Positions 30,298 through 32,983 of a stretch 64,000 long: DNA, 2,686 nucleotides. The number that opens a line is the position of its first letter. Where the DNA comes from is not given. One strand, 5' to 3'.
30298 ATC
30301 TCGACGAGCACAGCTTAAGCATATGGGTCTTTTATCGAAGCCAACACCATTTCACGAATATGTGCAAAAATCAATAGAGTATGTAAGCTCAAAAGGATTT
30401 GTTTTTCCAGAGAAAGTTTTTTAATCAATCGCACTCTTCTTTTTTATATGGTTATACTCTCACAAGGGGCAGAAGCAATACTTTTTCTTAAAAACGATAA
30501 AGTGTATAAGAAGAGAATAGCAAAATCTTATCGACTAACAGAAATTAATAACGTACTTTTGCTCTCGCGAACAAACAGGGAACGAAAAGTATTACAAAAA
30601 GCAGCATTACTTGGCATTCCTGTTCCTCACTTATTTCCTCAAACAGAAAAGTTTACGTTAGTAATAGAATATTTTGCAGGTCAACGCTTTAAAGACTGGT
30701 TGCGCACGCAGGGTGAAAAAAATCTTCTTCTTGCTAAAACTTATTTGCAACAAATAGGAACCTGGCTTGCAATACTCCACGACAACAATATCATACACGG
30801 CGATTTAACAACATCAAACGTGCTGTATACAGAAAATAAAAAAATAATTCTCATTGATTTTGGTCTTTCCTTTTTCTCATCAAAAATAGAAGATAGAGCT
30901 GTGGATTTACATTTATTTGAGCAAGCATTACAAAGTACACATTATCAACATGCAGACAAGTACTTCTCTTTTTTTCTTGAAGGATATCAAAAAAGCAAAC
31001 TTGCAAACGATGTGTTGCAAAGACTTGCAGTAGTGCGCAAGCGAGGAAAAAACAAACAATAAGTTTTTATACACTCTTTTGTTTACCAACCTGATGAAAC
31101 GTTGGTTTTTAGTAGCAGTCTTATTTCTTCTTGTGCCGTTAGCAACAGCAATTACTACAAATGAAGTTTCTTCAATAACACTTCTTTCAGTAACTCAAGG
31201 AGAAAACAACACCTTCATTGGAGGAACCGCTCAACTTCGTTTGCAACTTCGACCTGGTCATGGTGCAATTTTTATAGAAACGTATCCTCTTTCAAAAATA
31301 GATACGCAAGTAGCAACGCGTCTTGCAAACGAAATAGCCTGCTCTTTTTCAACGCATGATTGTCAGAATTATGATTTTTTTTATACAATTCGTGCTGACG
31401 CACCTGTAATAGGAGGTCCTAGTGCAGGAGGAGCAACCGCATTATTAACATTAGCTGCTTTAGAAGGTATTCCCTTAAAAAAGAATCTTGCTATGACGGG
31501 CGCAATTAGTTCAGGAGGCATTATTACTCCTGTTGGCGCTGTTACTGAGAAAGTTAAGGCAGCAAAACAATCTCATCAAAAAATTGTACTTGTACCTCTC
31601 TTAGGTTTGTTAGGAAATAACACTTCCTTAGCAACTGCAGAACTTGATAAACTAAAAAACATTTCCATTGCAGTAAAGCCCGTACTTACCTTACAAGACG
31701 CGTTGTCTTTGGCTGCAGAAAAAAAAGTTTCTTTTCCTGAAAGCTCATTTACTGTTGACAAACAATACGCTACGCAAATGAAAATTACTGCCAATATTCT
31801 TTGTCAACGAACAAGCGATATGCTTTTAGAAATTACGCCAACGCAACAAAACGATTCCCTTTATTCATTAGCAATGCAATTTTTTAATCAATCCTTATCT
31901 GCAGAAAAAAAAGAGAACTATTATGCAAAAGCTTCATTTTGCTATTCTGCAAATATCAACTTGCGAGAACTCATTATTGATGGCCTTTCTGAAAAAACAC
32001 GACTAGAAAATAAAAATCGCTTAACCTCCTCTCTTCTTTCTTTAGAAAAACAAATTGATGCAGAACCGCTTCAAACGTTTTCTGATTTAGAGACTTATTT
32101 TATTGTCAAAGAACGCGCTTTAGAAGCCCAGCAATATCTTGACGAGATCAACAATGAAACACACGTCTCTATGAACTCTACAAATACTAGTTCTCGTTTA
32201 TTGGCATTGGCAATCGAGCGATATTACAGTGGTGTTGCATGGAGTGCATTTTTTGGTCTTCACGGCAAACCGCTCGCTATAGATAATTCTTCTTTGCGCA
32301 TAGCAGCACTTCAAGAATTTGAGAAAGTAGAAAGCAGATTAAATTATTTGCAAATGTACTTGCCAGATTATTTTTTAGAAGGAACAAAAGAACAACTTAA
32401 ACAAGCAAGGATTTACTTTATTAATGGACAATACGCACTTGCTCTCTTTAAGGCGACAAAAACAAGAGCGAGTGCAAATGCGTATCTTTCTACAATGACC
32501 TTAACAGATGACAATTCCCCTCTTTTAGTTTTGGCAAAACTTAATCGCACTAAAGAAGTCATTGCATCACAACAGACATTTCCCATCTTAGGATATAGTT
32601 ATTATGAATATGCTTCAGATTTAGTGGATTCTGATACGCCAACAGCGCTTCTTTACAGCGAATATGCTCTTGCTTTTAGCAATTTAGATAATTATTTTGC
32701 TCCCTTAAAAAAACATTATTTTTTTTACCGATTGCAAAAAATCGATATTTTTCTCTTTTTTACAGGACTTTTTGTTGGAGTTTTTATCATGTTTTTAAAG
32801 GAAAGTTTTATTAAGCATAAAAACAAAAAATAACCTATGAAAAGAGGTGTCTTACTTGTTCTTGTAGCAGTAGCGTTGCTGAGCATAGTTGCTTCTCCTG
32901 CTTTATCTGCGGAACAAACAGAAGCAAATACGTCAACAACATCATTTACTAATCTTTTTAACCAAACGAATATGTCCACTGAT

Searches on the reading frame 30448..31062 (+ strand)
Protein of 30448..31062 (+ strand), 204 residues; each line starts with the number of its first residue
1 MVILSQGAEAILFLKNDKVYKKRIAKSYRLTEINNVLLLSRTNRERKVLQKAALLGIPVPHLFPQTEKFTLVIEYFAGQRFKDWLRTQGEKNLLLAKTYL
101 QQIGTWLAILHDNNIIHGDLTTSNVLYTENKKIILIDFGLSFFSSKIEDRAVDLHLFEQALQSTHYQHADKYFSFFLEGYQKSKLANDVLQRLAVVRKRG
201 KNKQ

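Call 91: search_protein_families(library=pfam, proteins=[window:30448-31062:+], max_evalue=0.0001)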
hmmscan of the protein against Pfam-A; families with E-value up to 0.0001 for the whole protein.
window:30448-31062:+ (204 aa): 7 families
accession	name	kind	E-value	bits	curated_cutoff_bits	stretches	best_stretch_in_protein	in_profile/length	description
PF00069.31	Pkinase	-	4.7e-15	56.1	31.7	1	17-144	25-148/263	Protein kinase domain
PF07714.23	PK_Tyr_Ser-Thr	-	8e-11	42.2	23.1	1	65-142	72-150/258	Protein tyrosine and serine/threonine kinase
PF01163.29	RIO1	-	1.4e-09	38.2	22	1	21-139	35-149/187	RIO domain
PF03109.22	ABC1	-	1e-08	35.1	22.9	1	56-145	129-218/244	ABC1 atypical kinase-like domain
PF06293.20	Kdo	-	7.4e-07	29.2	21.3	1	23-141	43-169/207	Lipopolysaccharide kinase (Kdo/WaaP) family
PF01636.29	APH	-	6e-06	26.6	23.2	0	115-151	170-207/239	Phosphotransferase enzyme family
PF02958.26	EcKL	-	1.1e-05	25.3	22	1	115-183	217-284/294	Ecdysteroid kinase-like family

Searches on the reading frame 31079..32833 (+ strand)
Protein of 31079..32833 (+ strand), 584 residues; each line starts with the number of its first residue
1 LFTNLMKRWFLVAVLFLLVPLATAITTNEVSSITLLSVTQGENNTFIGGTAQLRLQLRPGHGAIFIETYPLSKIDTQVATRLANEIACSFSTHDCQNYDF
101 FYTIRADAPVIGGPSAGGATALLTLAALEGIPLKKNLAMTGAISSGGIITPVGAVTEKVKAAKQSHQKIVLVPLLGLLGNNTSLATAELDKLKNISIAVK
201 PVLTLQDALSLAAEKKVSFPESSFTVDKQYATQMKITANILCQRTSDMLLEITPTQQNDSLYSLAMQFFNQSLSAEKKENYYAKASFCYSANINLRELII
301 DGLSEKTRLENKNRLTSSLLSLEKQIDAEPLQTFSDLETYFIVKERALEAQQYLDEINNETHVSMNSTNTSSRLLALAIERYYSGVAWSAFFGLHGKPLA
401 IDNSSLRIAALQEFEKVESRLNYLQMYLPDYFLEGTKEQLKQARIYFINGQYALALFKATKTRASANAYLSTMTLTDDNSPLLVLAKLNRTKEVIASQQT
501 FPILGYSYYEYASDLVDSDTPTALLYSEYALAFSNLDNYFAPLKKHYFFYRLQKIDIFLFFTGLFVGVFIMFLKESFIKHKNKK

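Call 8: search_protein_families(library=pfam, proteins=[window:31079-32833:+], max_evalue=0.001)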
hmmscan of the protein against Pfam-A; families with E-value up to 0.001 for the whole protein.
window:31079-32833:+ (584 aa): 1 family
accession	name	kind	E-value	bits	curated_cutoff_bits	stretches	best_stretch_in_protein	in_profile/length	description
PF05362.19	Lon_C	-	2.8e-10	40.6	21.1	1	112-174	108-170/205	Lon protease (S16) C-terminal proteolytic domain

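Call 89: search_protein_families(library=ncbifam, proteins=[window:31079-32833:+], max_evalue=0.01)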
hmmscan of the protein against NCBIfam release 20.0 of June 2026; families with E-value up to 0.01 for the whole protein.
window:31079-32833:+ (584 aa): 6 families
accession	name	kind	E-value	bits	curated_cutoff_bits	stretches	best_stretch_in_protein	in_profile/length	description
TIGR02902.1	spore_lonB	equivalog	2.5e-15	56.1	723.3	1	91-195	420-518/531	ATP-dependent protease LonB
TIGR00764.1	lon_rel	equivalog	2.4e-13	49.6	516.6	1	80-214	467-594/608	ATP-dependent protease LonB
TIGR02903.1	spore_lon_C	equivalog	4.9e-13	48.5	678.8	1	90-177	503-589/615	Lon family ATP-dependent protease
TIGR00763.1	lon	equivalog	1.2e-08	33.9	608.05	1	113-173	701-761/795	endopeptidase La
NF008053.0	PRK10787.1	equivalog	1.4e-08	33.3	891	1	108-216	672-774/784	endopeptidase La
NF041438.1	SepM_fam_S16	equivalog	3.4e-05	23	200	1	107-173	222-290/340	SepM family pheromone-processing serine protease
